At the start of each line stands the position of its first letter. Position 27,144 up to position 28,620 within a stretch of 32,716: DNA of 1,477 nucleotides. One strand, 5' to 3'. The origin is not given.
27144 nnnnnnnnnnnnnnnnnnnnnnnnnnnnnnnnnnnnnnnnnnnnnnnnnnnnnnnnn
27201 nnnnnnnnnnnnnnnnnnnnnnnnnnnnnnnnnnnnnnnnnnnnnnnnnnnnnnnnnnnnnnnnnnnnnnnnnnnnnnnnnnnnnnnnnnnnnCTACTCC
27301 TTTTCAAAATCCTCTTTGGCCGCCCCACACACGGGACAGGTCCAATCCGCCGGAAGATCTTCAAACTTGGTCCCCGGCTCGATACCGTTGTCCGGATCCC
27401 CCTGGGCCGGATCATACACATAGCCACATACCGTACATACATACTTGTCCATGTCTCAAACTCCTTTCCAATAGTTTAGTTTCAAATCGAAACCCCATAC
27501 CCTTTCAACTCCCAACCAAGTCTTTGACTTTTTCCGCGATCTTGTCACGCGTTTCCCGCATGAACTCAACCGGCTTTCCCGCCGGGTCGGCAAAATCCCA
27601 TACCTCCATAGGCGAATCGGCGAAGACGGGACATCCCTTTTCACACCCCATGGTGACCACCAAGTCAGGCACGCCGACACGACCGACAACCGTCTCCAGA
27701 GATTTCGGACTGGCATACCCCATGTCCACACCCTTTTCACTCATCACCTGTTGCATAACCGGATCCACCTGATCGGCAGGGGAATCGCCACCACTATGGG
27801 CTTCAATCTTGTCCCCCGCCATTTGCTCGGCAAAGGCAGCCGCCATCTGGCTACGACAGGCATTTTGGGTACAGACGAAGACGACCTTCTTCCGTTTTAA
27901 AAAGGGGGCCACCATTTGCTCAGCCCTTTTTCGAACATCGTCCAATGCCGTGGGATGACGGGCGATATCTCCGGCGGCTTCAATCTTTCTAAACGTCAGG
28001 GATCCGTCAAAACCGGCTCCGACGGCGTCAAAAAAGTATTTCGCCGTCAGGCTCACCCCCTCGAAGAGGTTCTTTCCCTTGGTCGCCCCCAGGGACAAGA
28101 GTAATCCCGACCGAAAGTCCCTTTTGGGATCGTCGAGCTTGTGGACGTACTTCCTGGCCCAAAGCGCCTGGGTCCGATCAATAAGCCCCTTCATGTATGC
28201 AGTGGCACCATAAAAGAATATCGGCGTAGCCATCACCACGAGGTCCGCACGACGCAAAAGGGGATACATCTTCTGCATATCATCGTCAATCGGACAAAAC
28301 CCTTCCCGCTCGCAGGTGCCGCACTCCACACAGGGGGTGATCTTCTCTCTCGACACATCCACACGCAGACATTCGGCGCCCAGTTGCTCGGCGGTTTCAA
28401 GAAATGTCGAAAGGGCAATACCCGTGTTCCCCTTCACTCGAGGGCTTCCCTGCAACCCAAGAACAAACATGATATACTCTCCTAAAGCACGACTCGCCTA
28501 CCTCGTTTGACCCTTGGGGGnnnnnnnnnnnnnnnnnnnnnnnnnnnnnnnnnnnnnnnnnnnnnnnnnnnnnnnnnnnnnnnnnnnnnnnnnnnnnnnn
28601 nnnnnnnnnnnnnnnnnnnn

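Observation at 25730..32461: CODH-centred thiol/metalloid redox operon lacking the usual CODH partners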

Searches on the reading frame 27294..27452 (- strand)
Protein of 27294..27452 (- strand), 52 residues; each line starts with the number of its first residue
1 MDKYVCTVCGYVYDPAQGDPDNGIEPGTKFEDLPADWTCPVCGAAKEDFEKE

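Call 8: search_protein_families(library=pfam, proteins=[window:27294-27452:-], max_evalue=0.01)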
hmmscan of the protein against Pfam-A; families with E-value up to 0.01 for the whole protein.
window:27294-27452:- (52 aa): 4 families
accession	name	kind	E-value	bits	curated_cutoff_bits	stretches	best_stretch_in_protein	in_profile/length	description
PF00301.25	Rubredoxin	-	1.7e-26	92.4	23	1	3-49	1-47/47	Rubredoxin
PF21349.2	RUBY_RBDX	-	1e-08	34.9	26.5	2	38-50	18-30/30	Rubrerythrin, rubredoxin-like domain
PF08271.17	Zn_Ribbon_TF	-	0.0012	18.8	29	0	4-20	20-36/43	TFIIB zinc-binding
PF09723.15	Zn_ribbon_8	-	0.0043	17.5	34.4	0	4-44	6-34/41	Zinc ribbon domain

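Call 9: search_protein_families(library=ncbifam, proteins=[window:27294-27452:-], max_evalue=0.01)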
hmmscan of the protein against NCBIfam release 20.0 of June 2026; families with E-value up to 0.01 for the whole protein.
window:27294-27452:- (52 aa): 4 families
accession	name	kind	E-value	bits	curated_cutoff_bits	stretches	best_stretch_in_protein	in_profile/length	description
NF045768.1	RubredRD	equivalog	2.4e-31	107.6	90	1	1-50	1-50/54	rubredoxin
NF003954.0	PRK05452.1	equivalog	9.1e-13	47.9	711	1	3-51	425-473/479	anaerobic nitric oxide reductase flavorubredoxin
NF045720.1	rubredox_RCKP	subfamily_domain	8.1e-05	22.1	45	0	35-47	2-14/34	RCKP-type rubredoxin-like domain-containing protein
TIGR04165.1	methano_modCys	hypoth_equivalog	0.0013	18.9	60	0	29-45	2-16/50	TIGR04165 family Cys-rich peptide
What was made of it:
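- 27294..27452 (-): Rubredoxin (52 aa; CTVC and CPVC). NF045768, 108 bits, above 90 (call 9).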

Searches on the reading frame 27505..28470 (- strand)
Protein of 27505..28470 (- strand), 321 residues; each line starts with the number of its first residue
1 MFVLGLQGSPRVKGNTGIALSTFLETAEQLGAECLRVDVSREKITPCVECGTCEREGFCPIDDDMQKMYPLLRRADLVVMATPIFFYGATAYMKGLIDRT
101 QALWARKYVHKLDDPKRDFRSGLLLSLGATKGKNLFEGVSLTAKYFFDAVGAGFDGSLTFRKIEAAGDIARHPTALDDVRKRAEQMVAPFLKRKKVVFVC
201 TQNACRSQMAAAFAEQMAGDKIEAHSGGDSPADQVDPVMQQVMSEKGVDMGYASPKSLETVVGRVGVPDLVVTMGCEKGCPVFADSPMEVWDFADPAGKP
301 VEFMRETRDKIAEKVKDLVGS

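Call 8: search_protein_families(library=pfam, proteins=[window:27505-28470:-], max_evalue=0.01)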
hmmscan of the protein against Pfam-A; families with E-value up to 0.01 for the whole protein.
window:27505-28470:- (321 aa): 3 families
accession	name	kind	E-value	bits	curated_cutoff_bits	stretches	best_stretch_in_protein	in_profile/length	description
PF03358.20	FMN_red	-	3.5e-19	69.3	24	1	1-109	1-109/152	NADPH-dependent FMN reductase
PF01451.26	LMWPc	-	4.8e-17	62.9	23.2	1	196-318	1-143/144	Low molecular weight phosphotyrosine protein phosphatase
PF02525.22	Flavodoxin_2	-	2.1e-09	37.8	27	1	3-111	3-113/198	Flavodoxin-like fold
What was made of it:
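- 27505..28470 (-): Fusion of an iron-sulfur-flavoprotein-like FMN domain (C47-x2-C50-x2-C53-x5-C59) with an LMWP/ArsC-like domain (C200-x5-R206, C276, C280, D295). FMN_red and LMWPc (call 8).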

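Call 9: search_protein_families(library=ncbifam, proteins=[window:27505-28470:-], max_evalue=0.01)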
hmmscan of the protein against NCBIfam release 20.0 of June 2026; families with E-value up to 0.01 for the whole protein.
window:27505-28470:- (321 aa): 4 families
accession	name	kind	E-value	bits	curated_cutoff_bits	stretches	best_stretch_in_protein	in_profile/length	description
TIGR02689.1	ars_reduc_gluta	equivalog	8.2e-20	71.3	157.6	1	194-319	1-126/126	arsenate reductase, glutathione/glutaredoxin type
NF010053.0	PRK13530.1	subfamily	1.7e-18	67.2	215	1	192-317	2-127/133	arsenate reductase (thioredoxin)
TIGR02691.1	arsC_pI258_fam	equivalog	9.2e-17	61.5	174.3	1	196-318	1-129/129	arsenate reductase (thioredoxin)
NF007280.0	PRK09739.1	equivalog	0.0077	15.9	162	0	10-100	13-105/199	NAD(P)H oxidoreductase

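Call 43: search_solved_structures(query=window:27505-28470:-, max_evalue=0.00001, show_alignments=3)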
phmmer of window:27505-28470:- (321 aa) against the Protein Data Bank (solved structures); distinct sequences matched with E-value up to 0.00001: 17.
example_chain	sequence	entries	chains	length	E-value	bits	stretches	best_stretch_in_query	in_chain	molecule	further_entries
3t38_A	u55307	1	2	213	3e-20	76.3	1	194-318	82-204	Arsenate Reductase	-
3rh0_A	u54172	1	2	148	3.1e-17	66.4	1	193-319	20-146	ARSENATE REDUCTASE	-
2l17_A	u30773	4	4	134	1.3e-13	54.5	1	193-320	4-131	Arsenate reductase | Glutaredoxin arsenate reductase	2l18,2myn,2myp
1y1l_A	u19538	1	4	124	6.5e-13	52.2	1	195-320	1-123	arsenate reductase (arsC)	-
2cd7_A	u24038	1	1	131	1.8e-12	50.8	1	193-312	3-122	PROTEIN ARSC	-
1ljl_A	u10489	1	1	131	2.3e-12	50.4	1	193-312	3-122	arsenate reductase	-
2l19_A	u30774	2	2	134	8.1e-12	48.6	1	193-320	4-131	Arsenate reductase | Glutaredoxin arsenate reductase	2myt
1jl3_A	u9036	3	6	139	4e-11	46.3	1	193-317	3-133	ARSENATE REDUCTASE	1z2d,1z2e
2myu_A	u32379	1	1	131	4.1e-11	46.3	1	194-320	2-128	Glutaredoxin arsenate reductase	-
1lju_A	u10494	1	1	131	4.2e-11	46.2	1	193-312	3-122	arsenate reductase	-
1lk0_A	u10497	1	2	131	5.3e-11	45.9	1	193-312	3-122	arsenate reductase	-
8p5n_A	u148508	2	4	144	9.1e-11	45.1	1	195-300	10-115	Low molecular weight phosphatase family protein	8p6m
1rxe_A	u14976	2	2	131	6e-10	42.4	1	193-312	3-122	Arsenate reductase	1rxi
1jf8_A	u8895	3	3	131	1e-09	41.7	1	193-312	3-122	arsenate reductase | Protein arsC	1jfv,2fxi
2ipa_B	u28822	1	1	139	1.1e-08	38.3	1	193-317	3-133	Protein arsC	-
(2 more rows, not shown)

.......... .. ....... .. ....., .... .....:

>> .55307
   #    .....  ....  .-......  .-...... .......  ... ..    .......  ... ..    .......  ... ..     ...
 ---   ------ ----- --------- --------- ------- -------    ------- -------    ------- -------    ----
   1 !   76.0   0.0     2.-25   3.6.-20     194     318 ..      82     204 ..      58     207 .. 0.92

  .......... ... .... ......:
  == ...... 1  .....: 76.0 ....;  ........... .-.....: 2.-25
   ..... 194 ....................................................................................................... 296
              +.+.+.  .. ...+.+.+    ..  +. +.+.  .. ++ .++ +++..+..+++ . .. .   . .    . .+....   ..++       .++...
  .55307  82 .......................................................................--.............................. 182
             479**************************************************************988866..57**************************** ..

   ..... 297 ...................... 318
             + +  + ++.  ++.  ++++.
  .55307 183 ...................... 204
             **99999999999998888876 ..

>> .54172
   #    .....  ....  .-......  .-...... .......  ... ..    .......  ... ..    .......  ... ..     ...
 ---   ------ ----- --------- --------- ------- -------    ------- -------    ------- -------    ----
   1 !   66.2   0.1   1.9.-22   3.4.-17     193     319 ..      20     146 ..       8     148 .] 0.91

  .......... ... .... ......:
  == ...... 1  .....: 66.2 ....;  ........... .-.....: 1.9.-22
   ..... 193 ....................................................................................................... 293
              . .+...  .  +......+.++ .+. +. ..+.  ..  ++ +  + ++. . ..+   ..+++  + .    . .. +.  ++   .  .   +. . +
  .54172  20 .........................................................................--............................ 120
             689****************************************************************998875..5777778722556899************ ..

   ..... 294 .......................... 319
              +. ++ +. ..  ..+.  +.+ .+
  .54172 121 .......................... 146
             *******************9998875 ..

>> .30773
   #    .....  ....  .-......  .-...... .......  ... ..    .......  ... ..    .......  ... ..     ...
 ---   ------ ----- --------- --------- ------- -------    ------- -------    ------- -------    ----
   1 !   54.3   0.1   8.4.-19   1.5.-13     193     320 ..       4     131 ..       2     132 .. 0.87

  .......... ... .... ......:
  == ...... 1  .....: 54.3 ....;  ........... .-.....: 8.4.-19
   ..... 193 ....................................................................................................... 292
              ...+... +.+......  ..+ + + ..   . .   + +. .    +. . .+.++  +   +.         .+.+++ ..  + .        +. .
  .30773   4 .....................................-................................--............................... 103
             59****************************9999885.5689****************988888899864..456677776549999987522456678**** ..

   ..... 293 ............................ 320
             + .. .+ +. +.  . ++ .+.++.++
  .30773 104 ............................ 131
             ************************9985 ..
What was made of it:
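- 27505..28470 (-): Best PDB match is C. glutamicum ArsC 3T38 (call 43).
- Closest known: Thioredoxin-coupled LMWP-type arsenate reductases. Same: CX5R P-loop, two downstream Cys and the Asp-Pro motif are all aligned (call 43).
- The ArsC-like domain keeps the three-Cys, Trx-coupled pattern of C. glutamicum ArsC 3T38 (call 43).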

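Call 54: find_homologous_proteins(query=window:27505-28470:-, max_evalue=1e-20)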
Query window:27505-28470:- (321 aa): 2902 proteins with E <= 1e-20 among 6418 candidates; the best 120 are listed.
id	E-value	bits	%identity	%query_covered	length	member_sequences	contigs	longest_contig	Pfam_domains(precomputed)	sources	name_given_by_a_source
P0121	2.2e-212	722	99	100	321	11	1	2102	PF02525.23,PF01451.28,PF03358.21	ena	-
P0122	6.3e-176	603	82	100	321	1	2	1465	PF02525.23,PF01451.28,PF03358.21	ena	-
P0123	7.7e-173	592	78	100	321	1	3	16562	PF02525.23,PF01451.28,PF03358.21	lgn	-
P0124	5.1e-171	586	78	99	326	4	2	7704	PF02525.23,PF01451.28,PF03358.21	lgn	-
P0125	4.0e-143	495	65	100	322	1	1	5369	PF02525.23,PF01451.28,PF03358.21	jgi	jgi:multimeric flavodoxin WrbA/protein-tyrosine-phosphatase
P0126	6.7e-142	491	65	100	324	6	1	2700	PF02525.23,PF01451.28,PF03358.21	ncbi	-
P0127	9.3e-142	490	64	99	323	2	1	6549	PF02525.23,PF01451.28,PF03358.21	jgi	jgi:arsenate reductase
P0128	2.1e-141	489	64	99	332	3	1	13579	PF02525.23,PF01451.28,PF03358.21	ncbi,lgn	-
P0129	2.3e-141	489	66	99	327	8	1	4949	PF02525.23,PF01451.28,PF03358.21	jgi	-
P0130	2.6e-141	489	65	99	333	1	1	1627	PF02525.23,PF01451.28,PF03358.21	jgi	jgi:multimeric flavodoxin WrbA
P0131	3.3e-141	488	64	99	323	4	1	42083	PF02525.23,PF01451.28,PF03358.21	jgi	jgi:arsenate reductase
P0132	1.1e-140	487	64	99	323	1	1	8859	PF02525.23,PF01451.28,PF03358.21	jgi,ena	-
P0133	1.7e-140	486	64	99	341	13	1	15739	PF02525.23,PF01451.28,PF03358.21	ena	-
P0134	4.6e-140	485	66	95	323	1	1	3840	PF02525.23,PF01451.28,PF03358.21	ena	-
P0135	6.9e-140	484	63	100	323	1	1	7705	PF02525.23,PF01451.28,PF03358.21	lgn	-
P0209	6.4e-136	471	62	100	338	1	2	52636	PF02525.23,PF01451.28,PF03358.21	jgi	jgi:arsenate reductase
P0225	7.0e-135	468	63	99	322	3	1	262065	PF02525.23,PF01451.28,PF03358.21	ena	-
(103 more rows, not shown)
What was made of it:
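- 27505..28470 (-): The family has 2902 hits (call 54).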

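Call 55: find_encoding_contigs(protein=P0225, flank=7000, max_places=1)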
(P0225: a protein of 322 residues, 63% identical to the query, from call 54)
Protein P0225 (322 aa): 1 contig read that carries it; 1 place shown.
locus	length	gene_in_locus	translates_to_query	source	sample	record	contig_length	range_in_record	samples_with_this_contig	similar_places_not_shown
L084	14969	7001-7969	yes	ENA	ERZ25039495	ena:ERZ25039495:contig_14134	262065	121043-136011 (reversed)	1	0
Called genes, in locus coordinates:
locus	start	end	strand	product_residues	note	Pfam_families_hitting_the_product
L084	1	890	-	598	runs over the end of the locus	PF00682:HMGL-like, PF02436:PYC_OADA, PF25973:BSH_CzcB (faint), PF00364:Biotin_lipoyl, PF25917:BSH_RND (weak), PF25997:BSH_YhbJ (weak)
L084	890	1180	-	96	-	PF04277:OAD_gamma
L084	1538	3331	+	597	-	PF08240:ADH_N, PF00107:ADH_zinc_N, PF04199:Cyclase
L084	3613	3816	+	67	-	-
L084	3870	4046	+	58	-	-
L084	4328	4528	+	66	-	PF00301:Rubredoxin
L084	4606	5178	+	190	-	PF00210:Ferritin, PF02915:Rubrerythrin, PF23458:DUF7130 (weak), PF21349:RUBY_RBDX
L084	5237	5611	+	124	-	PF06397:Desulfoferrod_N, PF01880:Desulfoferrodox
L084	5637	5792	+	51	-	PF21349:RUBY_RBDX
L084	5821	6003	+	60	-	-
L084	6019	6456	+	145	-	PF12724:Flavodoxin_5, PF00258:Flavodoxin_1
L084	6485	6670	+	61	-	-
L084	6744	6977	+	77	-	-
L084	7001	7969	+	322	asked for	PF02525:Flavodoxin_2, PF03358:FMN_red, PF01451:LMWPc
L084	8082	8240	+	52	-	PF00301:Rubredoxin, PF21349:RUBY_RBDX (faint)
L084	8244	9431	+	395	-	PF00753:Lactamase_B (faint), PF19583:ODP, PF12706:Lactamase_B_2 (weak), PF00258:Flavodoxin_1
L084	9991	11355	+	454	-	PF00027:cNMP_binding, PF08668:HDOD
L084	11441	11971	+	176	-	-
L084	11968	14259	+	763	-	PF00413:Peptidase_M10, PF13360:PQQ_2, PF13570:Beta-prop_ACSF4, PF25292:Beta-prop_CGLA (faint), PF13570:Beta-prop_ACSF4, PF13360:PQQ_2, PF13570:Beta-prop_ACSF4, PF13360:PQQ_2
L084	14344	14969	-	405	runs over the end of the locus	PF02040:ArsB, PF03600:CitMHS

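Call 56: find_encoding_contigs(protein=P0209, flank=7000, max_places=1)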
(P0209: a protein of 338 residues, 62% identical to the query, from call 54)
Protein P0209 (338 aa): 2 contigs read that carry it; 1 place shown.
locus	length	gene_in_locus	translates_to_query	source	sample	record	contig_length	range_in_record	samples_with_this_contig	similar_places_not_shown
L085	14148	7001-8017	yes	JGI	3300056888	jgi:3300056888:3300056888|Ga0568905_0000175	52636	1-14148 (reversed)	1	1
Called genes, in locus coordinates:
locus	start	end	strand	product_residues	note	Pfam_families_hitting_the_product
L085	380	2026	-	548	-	PF00342:PGI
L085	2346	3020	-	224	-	PF00535:Glycos_transf_2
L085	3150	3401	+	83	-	PF00462:Glutaredoxin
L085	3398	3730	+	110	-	PF02943:FeThRed_B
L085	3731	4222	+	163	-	PF00085:Thioredoxin (faint), PF00578:AhpC-TSA, PF08534:Redoxin, PF13905:Thioredoxin_8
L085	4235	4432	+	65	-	PF00403:HMA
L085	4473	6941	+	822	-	PF00403:HMA, PF19803:DUF6286 (faint), PF00403:HMA, PF00122:E1-E2_ATPase, PF00702:Hydrolase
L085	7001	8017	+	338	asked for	PF02525:Flavodoxin_2, PF03358:FMN_red, PF01451:LMWPc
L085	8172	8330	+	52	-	PF00301:Rubredoxin, PF21349:RUBY_RBDX (faint)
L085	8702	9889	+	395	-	PF00462:Glutaredoxin, PF00070:Pyr_redox (faint), PF00890:FAD_binding_2 (weak), PF01134:GIDA (faint), PF01946:Thi4 (faint), PF03486:HI0933_like (faint), PF07992:Pyr_redox_2, PF13738:Pyr_redox_3, +1 more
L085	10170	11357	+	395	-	PF00753:Lactamase_B (weak), PF19583:ODP, PF00258:Flavodoxin_1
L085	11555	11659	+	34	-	-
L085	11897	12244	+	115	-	-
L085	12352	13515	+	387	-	PF00364:Biotin_lipoyl (faint), PF25917:BSH_RND, PF25984:BSH_YknX (faint), PF25876:HH_MFP_RND (faint), PF25954:Beta-barrel_RND_2, PF25989:YknX_C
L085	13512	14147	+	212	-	?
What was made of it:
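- Closest known: Clostridium pasteurianum Cp34/Cp9/Cp20 system. Different: No peroxiredoxin is in the operon; a Prx is present in relative L085 (call 56).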

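Call 57: find_encoding_contigs(protein=P0131, flank=7000, max_places=1)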
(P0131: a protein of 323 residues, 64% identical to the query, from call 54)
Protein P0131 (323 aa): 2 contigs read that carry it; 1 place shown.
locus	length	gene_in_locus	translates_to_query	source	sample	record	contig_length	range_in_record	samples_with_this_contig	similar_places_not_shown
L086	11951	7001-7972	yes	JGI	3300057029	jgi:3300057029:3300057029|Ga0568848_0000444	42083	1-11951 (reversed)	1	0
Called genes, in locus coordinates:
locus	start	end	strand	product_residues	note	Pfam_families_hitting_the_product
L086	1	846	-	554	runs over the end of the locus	PF03601:Cons_hypoth698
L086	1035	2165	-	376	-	PF04055:Radical_SAM, PF13186:SPASM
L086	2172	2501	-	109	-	-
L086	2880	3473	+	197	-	-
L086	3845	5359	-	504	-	PF04055:Radical_SAM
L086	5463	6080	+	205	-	PF07690:MFS_1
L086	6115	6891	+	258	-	PF03372:Exo_endo_phos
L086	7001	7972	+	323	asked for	PF02525:Flavodoxin_2, PF03358:FMN_red, PF01451:LMWPc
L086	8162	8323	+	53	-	PF00301:Rubredoxin, PF21349:RUBY_RBDX (faint)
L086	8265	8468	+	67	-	-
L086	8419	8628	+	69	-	PF00462:Glutaredoxin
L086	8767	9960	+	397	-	PF19583:ODP, PF00258:Flavodoxin_1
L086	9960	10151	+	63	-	PF13237:Fer4_10 (faint), PF13370:Fer4_13, PF13459:Fer4_15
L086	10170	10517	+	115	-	-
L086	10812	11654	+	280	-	PF13646:HEAT_2 (faint), PF13513:HEAT_EZ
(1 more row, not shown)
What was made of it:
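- Each module exists separately (calls 55-57).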

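Call 69: find_related_loci(query=window:27505-28470:-, collection=metagenome_contigs, flank=8000)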
Query window:27505-28470:- (321 aa) in metagenome_contigs; peptide patterns used: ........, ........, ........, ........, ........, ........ (x = any residue, [..] = any of these).
52 stretches matched a pattern; 14 encode a relative of the query (tblastn E <= 1e-3); 14 distinct loci.
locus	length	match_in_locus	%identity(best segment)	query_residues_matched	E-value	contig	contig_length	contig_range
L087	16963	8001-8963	98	1-321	0e+0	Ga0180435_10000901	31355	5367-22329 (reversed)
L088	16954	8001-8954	53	1-319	1e-116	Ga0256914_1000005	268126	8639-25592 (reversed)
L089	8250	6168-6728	35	3-187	3e-34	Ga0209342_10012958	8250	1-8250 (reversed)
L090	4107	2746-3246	41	3-167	7e-34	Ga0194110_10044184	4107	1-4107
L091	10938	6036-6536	40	3-167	9e-34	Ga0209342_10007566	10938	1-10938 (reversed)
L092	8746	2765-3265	41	3-167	8e-34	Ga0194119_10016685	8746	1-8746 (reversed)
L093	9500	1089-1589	41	3-167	7e-34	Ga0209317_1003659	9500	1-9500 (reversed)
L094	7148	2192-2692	39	3-167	1e-33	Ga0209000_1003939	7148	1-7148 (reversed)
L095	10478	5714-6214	39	3-167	2e-33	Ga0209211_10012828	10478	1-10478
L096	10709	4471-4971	39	3-167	2e-33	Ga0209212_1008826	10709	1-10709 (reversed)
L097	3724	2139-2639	38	3-167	5e-33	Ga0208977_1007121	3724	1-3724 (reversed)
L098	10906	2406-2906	38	3-167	3e-33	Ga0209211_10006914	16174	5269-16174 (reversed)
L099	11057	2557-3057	40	3-167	1e-32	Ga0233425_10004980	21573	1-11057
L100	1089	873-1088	49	1-72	1e-16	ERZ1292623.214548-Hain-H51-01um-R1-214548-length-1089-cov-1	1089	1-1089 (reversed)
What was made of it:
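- Tried and rejected: It returned mostly distant single-domain proteins (call 69).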

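Call 80: predict_structure(alignment_id=A3)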
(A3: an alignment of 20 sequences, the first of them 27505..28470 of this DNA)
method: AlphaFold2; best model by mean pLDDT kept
length: 321 residues; sequences in the alignment: 20
mean_pLDDT: 69.5   pTM: 0.72
mean pLDDT of the five models: 69.5, 66.9, 64.8, 63.5, 62.9
residues with pLDDT >= 90: 43; 70-90: 140; 50-70: 62; < 50: 76
segments of 3 or more residues with pLDDT < 50: 1-11, 44-64, 84-118, 129-136
pLDDT, mean of each block of 10 residues (from residue 1): 40 68 89 72 45 38 51 70 45 41 43 47 63 47 62 71 61 82 87 90 80 85 86 81 82 75 86 79 87 85 93 93 84
secondary structure, 60 per line:
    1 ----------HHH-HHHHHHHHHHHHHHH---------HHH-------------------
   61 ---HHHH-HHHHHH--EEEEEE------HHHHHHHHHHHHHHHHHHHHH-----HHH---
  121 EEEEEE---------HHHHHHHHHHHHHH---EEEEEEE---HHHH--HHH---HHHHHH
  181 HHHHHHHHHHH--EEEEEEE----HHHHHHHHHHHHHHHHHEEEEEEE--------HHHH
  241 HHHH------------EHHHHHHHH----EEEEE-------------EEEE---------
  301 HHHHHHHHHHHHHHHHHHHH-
elements in order: H15-29 H64-67 H69-74 E77-82 H89-109 E121-126 H136-149 E153-159 H163-166 H175-191 E194-200 H205-221 E222-228 H237-244 H258-265 E270-274 E288-291 H301-320
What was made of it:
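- On Iron-sulfur flavoprotein (ISF): The AF2 model of this domain has pLDDT 40-70 (call 80), so no fold search was run.
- Closest known: Methanosarcina thermophila iron-sulfur flavoprotein. Different: The AF2 model of this domain is low-confidence (call 80).
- Tried and rejected: The Isf domain has pLDDT 40-70 (call 80), so no fold search was run.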
